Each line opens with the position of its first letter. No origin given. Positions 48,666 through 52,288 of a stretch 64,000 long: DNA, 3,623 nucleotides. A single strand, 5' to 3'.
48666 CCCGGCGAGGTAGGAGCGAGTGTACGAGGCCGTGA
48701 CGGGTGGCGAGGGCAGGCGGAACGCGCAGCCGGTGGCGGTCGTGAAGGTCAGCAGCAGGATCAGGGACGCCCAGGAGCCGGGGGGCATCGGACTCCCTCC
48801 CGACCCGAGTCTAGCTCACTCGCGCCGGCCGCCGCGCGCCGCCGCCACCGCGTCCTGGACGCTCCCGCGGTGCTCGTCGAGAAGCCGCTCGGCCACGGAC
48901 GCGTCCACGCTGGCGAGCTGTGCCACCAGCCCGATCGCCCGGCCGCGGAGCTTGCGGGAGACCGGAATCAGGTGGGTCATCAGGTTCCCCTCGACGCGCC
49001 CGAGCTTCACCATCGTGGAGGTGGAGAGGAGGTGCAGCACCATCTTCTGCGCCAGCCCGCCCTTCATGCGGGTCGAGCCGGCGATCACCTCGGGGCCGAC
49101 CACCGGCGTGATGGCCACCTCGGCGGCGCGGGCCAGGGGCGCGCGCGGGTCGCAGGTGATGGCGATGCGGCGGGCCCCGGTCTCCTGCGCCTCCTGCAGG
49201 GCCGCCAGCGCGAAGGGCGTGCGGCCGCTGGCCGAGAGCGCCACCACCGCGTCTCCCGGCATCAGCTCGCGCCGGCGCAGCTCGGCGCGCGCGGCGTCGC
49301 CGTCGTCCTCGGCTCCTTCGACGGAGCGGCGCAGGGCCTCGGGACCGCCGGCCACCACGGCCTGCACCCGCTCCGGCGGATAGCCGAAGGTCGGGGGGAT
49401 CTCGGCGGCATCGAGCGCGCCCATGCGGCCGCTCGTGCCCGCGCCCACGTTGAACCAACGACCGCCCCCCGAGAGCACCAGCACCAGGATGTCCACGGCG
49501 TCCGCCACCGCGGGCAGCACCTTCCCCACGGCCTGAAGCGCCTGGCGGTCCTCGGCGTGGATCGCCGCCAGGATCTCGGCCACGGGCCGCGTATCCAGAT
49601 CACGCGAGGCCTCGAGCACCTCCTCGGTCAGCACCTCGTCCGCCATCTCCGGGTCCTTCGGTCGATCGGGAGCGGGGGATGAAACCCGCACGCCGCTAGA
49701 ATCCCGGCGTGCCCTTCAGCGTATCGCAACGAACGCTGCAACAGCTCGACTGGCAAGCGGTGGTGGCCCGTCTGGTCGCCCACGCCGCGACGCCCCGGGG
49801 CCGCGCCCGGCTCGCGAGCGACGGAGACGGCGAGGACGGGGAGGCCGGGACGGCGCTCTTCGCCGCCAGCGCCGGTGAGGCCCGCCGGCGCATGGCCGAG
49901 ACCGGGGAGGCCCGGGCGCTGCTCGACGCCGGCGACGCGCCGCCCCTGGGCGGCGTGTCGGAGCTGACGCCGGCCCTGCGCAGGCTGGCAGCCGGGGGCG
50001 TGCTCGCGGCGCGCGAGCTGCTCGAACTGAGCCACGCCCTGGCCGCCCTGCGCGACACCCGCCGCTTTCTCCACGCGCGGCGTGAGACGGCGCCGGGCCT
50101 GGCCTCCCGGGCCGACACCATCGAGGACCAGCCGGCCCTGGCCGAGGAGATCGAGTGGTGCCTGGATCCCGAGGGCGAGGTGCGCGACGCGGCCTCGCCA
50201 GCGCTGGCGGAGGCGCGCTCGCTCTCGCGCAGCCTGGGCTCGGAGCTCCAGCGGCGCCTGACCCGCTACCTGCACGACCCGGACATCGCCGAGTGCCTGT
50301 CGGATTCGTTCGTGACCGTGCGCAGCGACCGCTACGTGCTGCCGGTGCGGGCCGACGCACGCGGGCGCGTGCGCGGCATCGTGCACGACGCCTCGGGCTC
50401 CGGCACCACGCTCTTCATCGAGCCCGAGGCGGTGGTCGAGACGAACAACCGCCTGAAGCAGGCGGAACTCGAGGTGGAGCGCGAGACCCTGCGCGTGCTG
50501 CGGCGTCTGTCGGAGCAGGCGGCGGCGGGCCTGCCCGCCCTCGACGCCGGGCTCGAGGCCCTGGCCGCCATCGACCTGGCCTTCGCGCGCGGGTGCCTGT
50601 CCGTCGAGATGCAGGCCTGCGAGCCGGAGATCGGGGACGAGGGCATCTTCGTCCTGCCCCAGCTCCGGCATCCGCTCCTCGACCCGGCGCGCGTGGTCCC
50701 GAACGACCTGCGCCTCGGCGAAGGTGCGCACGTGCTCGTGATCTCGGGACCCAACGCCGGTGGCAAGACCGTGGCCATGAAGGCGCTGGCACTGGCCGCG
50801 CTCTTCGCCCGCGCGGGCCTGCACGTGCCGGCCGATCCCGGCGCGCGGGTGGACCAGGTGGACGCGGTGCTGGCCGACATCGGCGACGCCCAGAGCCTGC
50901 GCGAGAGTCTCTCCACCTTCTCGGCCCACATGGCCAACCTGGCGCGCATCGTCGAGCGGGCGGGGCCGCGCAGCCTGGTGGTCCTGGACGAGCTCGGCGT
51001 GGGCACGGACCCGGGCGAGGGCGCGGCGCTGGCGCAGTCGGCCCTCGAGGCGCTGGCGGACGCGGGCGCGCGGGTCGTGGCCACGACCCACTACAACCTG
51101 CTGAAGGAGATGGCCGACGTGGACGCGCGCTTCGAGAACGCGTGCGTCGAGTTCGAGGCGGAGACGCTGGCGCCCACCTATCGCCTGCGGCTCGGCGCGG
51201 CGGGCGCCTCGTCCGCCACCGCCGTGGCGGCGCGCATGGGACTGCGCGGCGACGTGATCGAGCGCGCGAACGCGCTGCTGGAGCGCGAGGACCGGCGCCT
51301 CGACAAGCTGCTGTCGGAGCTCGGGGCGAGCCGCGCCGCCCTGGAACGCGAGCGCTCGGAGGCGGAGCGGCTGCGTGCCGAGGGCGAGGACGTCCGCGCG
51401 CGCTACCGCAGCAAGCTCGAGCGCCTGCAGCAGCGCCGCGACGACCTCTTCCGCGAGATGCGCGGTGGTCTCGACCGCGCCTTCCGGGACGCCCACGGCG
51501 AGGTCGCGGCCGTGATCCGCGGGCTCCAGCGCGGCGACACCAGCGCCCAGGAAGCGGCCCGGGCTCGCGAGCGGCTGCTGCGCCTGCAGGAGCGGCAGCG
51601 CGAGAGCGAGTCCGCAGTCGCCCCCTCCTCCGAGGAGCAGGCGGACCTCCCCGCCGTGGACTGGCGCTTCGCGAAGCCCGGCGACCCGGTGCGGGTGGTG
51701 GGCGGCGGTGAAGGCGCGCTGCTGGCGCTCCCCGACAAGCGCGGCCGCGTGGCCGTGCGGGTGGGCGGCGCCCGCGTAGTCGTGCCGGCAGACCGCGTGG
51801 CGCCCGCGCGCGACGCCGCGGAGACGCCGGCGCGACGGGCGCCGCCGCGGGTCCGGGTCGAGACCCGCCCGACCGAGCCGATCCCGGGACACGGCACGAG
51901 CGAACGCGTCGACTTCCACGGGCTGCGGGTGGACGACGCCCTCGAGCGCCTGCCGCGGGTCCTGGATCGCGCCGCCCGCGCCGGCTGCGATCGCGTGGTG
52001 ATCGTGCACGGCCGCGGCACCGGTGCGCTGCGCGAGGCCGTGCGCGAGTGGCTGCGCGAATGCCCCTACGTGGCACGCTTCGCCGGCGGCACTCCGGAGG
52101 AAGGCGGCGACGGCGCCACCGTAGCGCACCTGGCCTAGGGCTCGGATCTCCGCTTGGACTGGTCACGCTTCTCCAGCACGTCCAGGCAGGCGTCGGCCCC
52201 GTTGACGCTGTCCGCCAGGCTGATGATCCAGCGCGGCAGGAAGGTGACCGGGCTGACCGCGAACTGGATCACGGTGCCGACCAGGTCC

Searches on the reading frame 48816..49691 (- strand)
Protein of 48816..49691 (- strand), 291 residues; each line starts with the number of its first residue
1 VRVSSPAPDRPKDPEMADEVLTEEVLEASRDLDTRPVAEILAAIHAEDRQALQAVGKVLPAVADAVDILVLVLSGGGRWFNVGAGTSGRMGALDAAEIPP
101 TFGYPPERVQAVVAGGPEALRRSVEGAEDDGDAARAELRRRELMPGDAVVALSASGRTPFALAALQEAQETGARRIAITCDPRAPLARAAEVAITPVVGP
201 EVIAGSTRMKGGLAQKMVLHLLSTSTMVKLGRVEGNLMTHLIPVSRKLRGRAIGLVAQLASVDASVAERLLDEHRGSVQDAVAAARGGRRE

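Call 70: search_protein_families(library=pfam, proteins=[window:48816-49691:-], max_evalue=0.001)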
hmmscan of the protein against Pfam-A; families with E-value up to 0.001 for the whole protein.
window:48816-49691:- (291 aa): 3 families
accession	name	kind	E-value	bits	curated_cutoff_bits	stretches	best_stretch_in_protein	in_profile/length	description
PF22645.1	GKRP_SIS_N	-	3.7e-12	46.4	27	1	78-166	18-110/113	Glucokinase regulatory protein N-terminal SIS domain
PF01380.27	SIS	-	2.3e-10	40.8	25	1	144-222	52-128/131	SIS domain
PF13580.11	SIS_2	-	3.8e-08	33.9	27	1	60-179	19-137/138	SIS domain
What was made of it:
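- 48816..49691 (-): SIS-domain (MurQ-like) gene that ends 27 nt upstream of the lipoprotein. It may belong to the same transcription unit. Pfam gives SIS, SIS_2 and GKRP_SIS_N (call 70).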

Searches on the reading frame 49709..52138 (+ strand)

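Call 70: search_protein_families(library=pfam, proteins=[window:49709-52138:+], max_evalue=0.001)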
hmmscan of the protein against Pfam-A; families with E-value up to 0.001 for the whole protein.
window:49709-52138:+ (809 aa): 4 families
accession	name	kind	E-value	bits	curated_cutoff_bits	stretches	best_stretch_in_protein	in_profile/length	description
PF00488.27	MutS_V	-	3.4e-32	112.4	30.2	1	344-525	2-185/188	MutS domain V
PF01713.27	Smr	-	3.9e-24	85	25.7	1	734-808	1-76/77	Smr domain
PF20297.4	MSSS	-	1.1e-05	25.4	26.8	1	657-696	1-41/42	MutS2 and Smr-associated SH3 domain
PF13304.12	AAA_21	-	0.0001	23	27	0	343-365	2-24/304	AAA domain, putative AbiEii toxin, Type IV TA system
